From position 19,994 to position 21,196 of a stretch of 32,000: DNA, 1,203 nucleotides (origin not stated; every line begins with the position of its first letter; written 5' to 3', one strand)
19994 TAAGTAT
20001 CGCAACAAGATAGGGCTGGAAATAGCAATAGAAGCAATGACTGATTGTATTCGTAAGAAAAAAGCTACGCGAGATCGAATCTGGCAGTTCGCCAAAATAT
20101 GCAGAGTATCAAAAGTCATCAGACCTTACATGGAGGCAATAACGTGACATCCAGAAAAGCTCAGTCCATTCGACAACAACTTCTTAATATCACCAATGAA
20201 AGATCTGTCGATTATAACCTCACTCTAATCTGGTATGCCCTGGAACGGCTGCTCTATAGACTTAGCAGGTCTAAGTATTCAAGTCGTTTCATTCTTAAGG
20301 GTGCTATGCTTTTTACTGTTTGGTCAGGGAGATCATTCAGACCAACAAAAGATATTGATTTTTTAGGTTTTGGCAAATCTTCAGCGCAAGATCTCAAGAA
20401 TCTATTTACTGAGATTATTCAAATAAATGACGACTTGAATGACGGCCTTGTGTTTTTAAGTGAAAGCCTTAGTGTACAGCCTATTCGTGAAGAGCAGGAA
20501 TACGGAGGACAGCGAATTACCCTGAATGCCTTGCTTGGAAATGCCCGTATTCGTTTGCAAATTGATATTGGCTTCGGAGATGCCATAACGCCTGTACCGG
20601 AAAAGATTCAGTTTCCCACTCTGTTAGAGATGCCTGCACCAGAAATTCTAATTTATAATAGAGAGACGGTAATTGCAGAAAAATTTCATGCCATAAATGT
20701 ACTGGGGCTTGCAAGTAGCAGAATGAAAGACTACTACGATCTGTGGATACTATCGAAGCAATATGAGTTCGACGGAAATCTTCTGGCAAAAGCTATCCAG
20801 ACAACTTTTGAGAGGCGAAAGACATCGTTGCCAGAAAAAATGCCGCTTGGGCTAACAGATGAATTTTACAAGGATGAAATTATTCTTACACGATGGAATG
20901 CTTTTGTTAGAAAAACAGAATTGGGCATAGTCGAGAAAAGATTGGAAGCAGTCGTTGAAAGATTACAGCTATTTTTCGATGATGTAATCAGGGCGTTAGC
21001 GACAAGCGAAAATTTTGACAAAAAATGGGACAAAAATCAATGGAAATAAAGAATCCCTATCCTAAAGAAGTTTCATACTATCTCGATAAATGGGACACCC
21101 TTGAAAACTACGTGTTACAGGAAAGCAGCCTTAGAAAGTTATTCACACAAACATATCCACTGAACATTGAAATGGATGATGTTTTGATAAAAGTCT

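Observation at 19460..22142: AbiEi/AbiEii extended by two translationally coupled unknown genes: candidate four-gene defence cassette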

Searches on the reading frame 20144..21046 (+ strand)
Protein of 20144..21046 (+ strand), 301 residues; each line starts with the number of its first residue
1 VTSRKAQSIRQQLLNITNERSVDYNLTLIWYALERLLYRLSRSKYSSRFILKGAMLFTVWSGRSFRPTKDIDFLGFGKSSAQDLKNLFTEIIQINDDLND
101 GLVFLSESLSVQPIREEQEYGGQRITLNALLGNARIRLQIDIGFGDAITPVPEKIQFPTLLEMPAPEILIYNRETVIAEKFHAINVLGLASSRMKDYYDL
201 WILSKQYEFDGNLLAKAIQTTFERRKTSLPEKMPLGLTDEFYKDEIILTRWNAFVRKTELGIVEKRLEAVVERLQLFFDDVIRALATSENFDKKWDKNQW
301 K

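Call 6: search_protein_families(library=pfam, proteins=[window:20144-21046:+], max_evalue=0.1)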
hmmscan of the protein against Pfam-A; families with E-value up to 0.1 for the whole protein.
window:20144-21046:+ (301 aa): 1 family
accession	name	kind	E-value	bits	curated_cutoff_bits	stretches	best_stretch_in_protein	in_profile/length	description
PF08843.17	AbiEii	-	5.8e-48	164.3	22.5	1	35-272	1-237/238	Nucleotidyl transferase AbiEii toxin, Type IV TA system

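Call 7: search_protein_families(library=padloc, proteins=[window:20144-21046:+], max_evalue=0.1)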
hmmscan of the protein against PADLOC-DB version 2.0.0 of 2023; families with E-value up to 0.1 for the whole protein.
window:20144-21046:+ (301 aa): 19 families
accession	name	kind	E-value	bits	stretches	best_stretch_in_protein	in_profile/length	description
PDLC02312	AbiEii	-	3.8e-103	342.7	1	6-295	9-291/299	AbiEii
PDLC02288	AbiEii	-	5.6e-98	325.5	1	5-297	9-284/294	AbiEii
PDLC02319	AbiEii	-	2e-43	146.8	1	35-274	5-232/241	AbiEii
PDLC02291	AbiEii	-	2.1e-37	127.1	1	6-299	16-280/310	AbiEii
PDLC02326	AbiEii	-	1.2e-30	104.3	1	5-141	3-132/133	AbiEii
PDLC02320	AbiEii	-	1.8e-19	68.2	1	141-257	1-119/147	AbiEii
PDLC02314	AbiEii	-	3e-18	64.1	1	7-235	11-234/290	AbiEii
PDLC02311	AbiEii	-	2.5e-14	51.7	1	11-295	5-274/283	AbiEii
PDLC02310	AbiEii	-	4.4e-14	50.5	1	37-220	30-206/265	AbiEii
PDLC02304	AbiEii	-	1.4e-13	49.4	1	11-228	5-212/260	AbiEii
PDLC02300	AbiEii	-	1.4e-11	42.3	1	32-275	24-250/259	AbiEii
PDLC02308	AbiEii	-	1.7e-10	39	1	31-223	13-207/279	AbiEii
PDLC02329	AbiEii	-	1.8e-09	35.4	1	26-228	34-233/294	AbiEii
PDLC02306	AbiEii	-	5.5e-09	34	1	43-221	35-222/280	AbiEii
PDLC02309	AbiEii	-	2.9e-08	31.3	1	32-255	78-291/410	AbiEii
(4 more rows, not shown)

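Call 8: search_protein_families(library=ncbifam, proteins=[window:20144-21046:+], max_evalue=0.1)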
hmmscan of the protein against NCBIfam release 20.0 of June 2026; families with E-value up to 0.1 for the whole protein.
window:20144-21046:+ (301 aa): 0 families

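Call 81: find_homologous_proteins(query=window:20147-21046:+, max_evalue=1e-30)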
Query window:20147-21046:+ (300 aa): 7988 proteins with E <= 1e-30 among 8000 candidates; the best 120 are listed.
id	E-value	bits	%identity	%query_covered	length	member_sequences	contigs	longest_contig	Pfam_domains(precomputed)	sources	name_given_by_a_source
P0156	4.7e-159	546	100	82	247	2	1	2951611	PF08843.18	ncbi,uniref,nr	ncbi:hypothetical protein L21SP3_02055 [Sedimentisphaera cyanobacteriorum]|uniref:Nucleotidyl transf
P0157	4.6e-156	536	78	100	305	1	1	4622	PF08843.18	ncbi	-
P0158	3.5e-154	530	77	100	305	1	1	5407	PF08843.18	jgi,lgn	-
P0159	1.1e-151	522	75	100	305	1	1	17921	PF08843.18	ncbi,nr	ncbi:MAG: nucleotidyl transferase AbiEii/AbiGii toxin family protein [Phycisphaerae bacterium]|nr:nu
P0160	1.1e-151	522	75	100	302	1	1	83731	PF08843.18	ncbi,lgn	ncbi:MAG: nucleotidyl transferase AbiEii/AbiGii toxin family protein [Candidatus Auribacterota bacte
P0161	1.6e-150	518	76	100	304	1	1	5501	PF08843.18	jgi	jgi:predicted nucleotidyltransferase component of viral defense system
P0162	6.9e-147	506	72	99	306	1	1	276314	PF08843.18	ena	-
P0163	1.7e-144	498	73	98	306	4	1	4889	PF08843.18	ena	-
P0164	7.0e-143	493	73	99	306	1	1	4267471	PF08843.18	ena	-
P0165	3.9e-142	491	72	98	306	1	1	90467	PF08843.18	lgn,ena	-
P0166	3.9e-137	474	71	99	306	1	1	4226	PF08843.18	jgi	jgi:predicted nucleotidyltransferase component of viral defense system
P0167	4.9e-134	464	68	100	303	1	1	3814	PF08843.18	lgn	-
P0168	1.0e-131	456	67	100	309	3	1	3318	PF08843.18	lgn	-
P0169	1.2e-117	410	63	98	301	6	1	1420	PF08843.18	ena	-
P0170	2.7e-99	350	72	72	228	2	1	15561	PF08843.18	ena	-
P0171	2.9e-98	347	52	98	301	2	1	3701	PF08843.18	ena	-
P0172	3.8e-96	340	53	98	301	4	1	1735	PF08843.18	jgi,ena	jgi:predicted nucleotidyltransferase component of viral defense system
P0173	1.4e-95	338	52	99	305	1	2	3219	PF08843.18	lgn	-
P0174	4.5e-95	336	51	98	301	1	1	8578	PF08843.18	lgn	-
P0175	9.9e-95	335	49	98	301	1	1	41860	PF08843.18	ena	-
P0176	8.8e-94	332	52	98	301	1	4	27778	PF08843.18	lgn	-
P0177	1.8e-93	331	50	98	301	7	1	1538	PF08843.18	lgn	-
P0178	3.1e-93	330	51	98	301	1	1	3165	PF08843.18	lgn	-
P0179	3.8e-93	330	51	98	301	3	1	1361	PF08843.18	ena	-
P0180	5.3e-93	329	52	98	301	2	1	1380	PF08843.18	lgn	-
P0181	5.6e-93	329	51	98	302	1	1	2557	PF08843.18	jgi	jgi:predicted nucleotidyltransferase component of viral defense system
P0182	3.3e-92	327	52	98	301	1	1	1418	PF08843.18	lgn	-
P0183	1.1e-91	325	50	98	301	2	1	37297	PF08843.18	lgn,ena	-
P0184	3.4e-91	323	49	98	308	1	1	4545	PF08843.18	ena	-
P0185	9.2e-91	322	52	99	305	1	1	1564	PF08843.18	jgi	jgi:predicted nucleotidyltransferase component of viral defense system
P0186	9.3e-91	322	49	98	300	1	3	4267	PF08843.18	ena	-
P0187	2.5e-90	321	50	98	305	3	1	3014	PF08843.18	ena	-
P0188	1.6e-89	318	51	98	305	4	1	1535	PF08843.18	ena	-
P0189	2.4e-89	317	53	97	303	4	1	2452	PF08843.18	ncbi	-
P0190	7.6e-89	316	49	98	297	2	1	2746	PF08843.18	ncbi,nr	ncbi:MAG: nucleotidyl transferase AbiEii/AbiGii toxin family protein [Gammaproteobacteria bacterium]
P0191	7.9e-89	316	49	98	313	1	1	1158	PF08843.18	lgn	-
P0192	8.6e-89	316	50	100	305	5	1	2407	PF08843.18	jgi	-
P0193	9.9e-89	315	52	100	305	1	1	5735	PF08843.18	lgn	-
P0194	1.3e-88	315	51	99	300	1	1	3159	PF08843.18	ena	-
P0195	1.4e-88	315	50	99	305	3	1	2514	PF08843.18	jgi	jgi:predicted nucleotidyltransferase component of viral defense system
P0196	1.8e-88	314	50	98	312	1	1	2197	PF08843.18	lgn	-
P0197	1.9e-88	314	58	79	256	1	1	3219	PF08843.18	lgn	-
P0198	3.2e-88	314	49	99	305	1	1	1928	PF08843.18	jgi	jgi:predicted nucleotidyltransferase component of viral defense system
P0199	3.6e-88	313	49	98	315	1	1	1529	PF08843.18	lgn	-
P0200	3.7e-88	313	52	98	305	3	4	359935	PF08843.18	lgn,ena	-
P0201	4.1e-88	313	50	98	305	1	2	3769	PF08843.18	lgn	-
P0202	5.9e-88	313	51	98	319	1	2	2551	PF08843.18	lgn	-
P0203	9.6e-88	312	49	98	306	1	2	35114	PF08843.18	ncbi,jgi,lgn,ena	-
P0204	1.5e-87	311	51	99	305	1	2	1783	PF08843.18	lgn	-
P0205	1.7e-87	311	49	99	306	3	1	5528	PF08843.18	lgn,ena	-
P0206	2.3e-87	311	50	98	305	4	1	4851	PF08843.18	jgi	-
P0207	2.5e-87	311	50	96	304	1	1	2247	PF08843.18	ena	-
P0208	2.8e-87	311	50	97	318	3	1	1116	PF08843.18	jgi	-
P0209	2.9e-87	310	49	99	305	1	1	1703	PF08843.18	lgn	-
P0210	3.2e-87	310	50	96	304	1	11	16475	PF08843.18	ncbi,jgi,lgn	jgi:predicted nucleotidyltransferase component of viral defense system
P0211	3.9e-87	310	49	99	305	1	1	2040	PF08843.18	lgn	-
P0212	4.0e-87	310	51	99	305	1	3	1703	PF08843.18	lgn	-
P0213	4.5e-87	310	50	98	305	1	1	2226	PF08843.18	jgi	jgi:predicted nucleotidyltransferase component of viral defense system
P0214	4.9e-87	310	50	98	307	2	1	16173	PF08843.18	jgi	jgi:predicted nucleotidyltransferase component of viral defense system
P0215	5.9e-87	309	50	98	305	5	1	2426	PF08843.18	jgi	jgi:hypothetical protein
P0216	6.0e-87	309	49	99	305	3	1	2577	PF08843.18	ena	-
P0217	6.2e-87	309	48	96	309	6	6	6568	PF08843.18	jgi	-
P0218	6.5e-87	309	50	97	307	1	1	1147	PF08843.18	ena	-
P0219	6.5e-87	309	51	97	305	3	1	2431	PF08843.18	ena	-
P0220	6.5e-87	309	50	97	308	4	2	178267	PF08843.18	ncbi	-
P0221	6.7e-87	309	48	99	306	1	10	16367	PF08843.18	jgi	jgi:hypothetical protein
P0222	6.8e-87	309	49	97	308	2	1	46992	PF08843.18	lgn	-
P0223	7.0e-87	309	49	98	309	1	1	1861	PF08843.18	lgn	-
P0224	7.8e-87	309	50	98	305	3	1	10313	PF08843.18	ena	-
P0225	8.7e-87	309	50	97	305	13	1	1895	PF08843.18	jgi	jgi:predicted nucleotidyltransferase component of viral defense system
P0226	9.7e-87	309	50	98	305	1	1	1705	PF08843.18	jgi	jgi:predicted nucleotidyltransferase component of viral defense system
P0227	9.7e-87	309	51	98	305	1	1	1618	PF08843.18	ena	-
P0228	1.0e-86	309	56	87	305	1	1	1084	PF08843.18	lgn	-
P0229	1.2e-86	309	50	97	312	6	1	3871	PF08843.18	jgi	jgi:hypothetical protein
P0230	1.3e-86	308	50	98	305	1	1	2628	PF08843.18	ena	-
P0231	1.3e-86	308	50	98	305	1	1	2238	PF08843.18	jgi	jgi:predicted nucleotidyltransferase component of viral defense system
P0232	1.7e-86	308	48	99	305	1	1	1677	PF08843.18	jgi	-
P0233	1.8e-86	308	48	99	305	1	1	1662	PF08843.18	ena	-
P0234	1.8e-86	308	49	98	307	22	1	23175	PF08843.18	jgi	jgi:predicted nucleotidyltransferase component of viral defense system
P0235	2.0e-86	308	48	98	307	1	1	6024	PF08843.18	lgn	-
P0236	2.1e-86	308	49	98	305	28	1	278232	PF08843.18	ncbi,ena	-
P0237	2.6e-86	307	48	98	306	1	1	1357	PF08843.18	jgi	jgi:hypothetical protein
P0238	2.9e-86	307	51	97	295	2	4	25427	PF08843.18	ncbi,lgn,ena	-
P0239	3.2e-86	307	50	99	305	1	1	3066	PF08843.18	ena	-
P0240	3.8e-86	307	55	92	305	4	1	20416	PF08843.18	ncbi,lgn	-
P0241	3.9e-86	307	49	98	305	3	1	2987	PF08843.18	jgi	-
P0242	3.9e-86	307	48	96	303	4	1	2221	PF08843.18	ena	-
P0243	3.9e-86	307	48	98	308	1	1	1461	PF08843.18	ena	-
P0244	4.1e-86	307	51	98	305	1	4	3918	PF08843.18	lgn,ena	-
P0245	4.5e-86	307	48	98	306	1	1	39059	PF08843.18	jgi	jgi:predicted nucleotidyltransferase component of viral defense system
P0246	5.5e-86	306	48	98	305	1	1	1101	PF08843.18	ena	-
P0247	5.5e-86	306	49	98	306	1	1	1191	PF08843.18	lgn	-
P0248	5.7e-86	306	48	97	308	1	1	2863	PF08843.18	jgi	jgi:predicted nucleotidyltransferase component of viral defense system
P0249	6.4e-86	306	49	98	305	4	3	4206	PF08843.18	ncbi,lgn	-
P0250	6.7e-86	306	50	98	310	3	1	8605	PF08843.18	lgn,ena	-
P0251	6.7e-86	306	51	99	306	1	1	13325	PF08843.18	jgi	-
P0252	7.3e-86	306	53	91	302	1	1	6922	PF08843.18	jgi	jgi:predicted nucleotidyltransferase component of viral defense system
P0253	7.3e-86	306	52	98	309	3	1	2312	PF08843.18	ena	-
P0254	8.0e-86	306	49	100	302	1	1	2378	PF08843.18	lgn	-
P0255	8.3e-86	306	49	97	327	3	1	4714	PF08843.18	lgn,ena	-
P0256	8.7e-86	306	51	99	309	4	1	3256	PF08843.18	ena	-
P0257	8.8e-86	306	51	97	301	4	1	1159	PF08843.18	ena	-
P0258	9.2e-86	306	49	98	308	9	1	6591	PF08843.18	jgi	jgi:hypothetical protein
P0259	9.4e-86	306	50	98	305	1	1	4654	PF08843.18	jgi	-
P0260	1.0e-85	305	47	98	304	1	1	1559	PF08843.18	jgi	jgi:predicted nucleotidyltransferase component of viral defense system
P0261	1.1e-85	305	49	99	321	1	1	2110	PF08843.18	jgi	-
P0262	1.2e-85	305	51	96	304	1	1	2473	PF08843.18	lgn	-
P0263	1.2e-85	305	48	98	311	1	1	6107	PF08843.18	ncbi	-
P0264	1.2e-85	305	50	98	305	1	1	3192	PF08843.18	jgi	jgi:hypothetical protein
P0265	1.4e-85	305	49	98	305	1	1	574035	PF08843.18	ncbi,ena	-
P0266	1.5e-85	305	48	96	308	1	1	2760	PF08843.18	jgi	jgi:predicted nucleotidyltransferase component of viral defense system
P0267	1.5e-85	305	51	97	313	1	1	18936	PF08843.18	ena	-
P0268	1.7e-85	305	51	91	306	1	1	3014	PF08843.18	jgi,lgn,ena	-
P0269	1.8e-85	305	49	98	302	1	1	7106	PF08843.18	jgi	jgi:predicted nucleotidyltransferase component of viral defense system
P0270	1.8e-85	305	48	96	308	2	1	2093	PF08843.18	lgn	-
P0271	2.4e-85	304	48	98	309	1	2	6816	PF08843.18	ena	-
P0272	2.4e-85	304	49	98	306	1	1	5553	PF08843.18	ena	-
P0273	2.5e-85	304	49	96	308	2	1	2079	PF08843.18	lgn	-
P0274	2.7e-85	304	49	96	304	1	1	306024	PF08843.18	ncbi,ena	-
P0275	3.0e-85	304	48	99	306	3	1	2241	PF08843.18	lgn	-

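Call 82: find_encoding_contigs(protein=P0164, flank=4000, max_places=1)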
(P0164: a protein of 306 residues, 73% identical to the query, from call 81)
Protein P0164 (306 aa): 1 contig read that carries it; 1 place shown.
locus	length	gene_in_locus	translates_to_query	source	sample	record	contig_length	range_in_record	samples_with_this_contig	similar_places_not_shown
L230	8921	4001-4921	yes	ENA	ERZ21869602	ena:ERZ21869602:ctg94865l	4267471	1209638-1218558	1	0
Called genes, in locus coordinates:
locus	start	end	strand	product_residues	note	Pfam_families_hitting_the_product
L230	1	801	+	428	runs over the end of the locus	PF00772:DnaB, PF13481:AAA_25, PF03796:DnaB_C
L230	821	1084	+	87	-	-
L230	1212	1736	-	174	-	-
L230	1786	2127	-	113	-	-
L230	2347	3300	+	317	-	PF04326:SLFN_AlbA_2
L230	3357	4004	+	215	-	PF13338:AbiEi_4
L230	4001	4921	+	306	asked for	PF08843:AbiEii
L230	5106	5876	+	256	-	PF00657:Lipase_GDSL, PF13472:Lipase_GDSL_2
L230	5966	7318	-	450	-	PF19577:DcaP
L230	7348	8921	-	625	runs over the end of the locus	PF00015:MCPsignal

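Call 83: find_encoding_contigs(protein=P0159, flank=4000, max_places=1)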
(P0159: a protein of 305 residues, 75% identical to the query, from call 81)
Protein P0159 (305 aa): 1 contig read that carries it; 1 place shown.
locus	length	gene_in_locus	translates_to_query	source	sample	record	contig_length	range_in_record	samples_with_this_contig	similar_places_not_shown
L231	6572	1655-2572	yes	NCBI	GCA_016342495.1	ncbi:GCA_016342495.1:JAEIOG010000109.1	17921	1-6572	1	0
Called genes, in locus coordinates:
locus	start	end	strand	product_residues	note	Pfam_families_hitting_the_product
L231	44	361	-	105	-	-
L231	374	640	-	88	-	-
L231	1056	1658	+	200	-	PF13338:AbiEi_4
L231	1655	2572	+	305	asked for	PF08843:AbiEii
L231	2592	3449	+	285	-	PF22548:AEP-TOTE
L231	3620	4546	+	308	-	PF13683:rve_3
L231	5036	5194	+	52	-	-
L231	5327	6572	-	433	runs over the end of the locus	PF05048:NosD (faint), PF13229:Beta_helix, PF08480:Disaggr_assoc (weak)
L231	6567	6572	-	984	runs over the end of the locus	-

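Call 84: find_encoding_contigs(protein=P0160, flank=4000, max_places=1)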
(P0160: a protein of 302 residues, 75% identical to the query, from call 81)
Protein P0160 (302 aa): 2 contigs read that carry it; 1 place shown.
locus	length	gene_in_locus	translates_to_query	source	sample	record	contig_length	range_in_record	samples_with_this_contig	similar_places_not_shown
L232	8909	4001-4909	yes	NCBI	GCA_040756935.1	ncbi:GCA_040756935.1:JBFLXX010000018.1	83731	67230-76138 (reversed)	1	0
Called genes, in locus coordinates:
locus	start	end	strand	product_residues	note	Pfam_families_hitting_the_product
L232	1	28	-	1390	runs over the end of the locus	PF21069:Csx12, PF13395:HNH_4 (weak)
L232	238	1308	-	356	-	PF13683:rve_3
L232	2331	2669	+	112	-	-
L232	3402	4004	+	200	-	PF13338:AbiEi_4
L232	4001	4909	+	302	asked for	PF08843:AbiEii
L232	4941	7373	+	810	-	PF22548:AEP-TOTE, PF00270:DEAD, PF04851:ResIII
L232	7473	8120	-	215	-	PF17762:HTH_ParB (weak)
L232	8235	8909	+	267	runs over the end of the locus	-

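Call 85: find_encoding_contigs(protein=P0162, flank=4000, max_places=1)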
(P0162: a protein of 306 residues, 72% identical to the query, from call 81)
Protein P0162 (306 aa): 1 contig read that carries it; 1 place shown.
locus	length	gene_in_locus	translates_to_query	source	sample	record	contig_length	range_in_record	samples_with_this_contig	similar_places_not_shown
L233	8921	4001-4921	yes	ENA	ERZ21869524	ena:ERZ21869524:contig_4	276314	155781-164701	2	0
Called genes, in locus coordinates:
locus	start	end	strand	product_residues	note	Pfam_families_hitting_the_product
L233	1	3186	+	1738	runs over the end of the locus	PF13385:Laminin_G_3, PF00932:LTD, PF13290:CHB_HEX_C_1, PF13287:Fn3_assoc, PF08757:CotH, PF00932:LTD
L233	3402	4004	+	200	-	PF13338:AbiEi_4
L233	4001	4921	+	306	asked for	PF08843:AbiEii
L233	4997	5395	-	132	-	PF05005:Ocnus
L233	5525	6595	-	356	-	PF03193:RsgA_GTPase, PF00005:ABC_tran (weak), PF01926:MMR_HSR1 (weak)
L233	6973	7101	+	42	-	-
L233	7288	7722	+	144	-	-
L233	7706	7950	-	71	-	-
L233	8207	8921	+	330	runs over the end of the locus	-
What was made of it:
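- Closest relatives of this AbiE pair lack both extra genes (calls 82-85).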
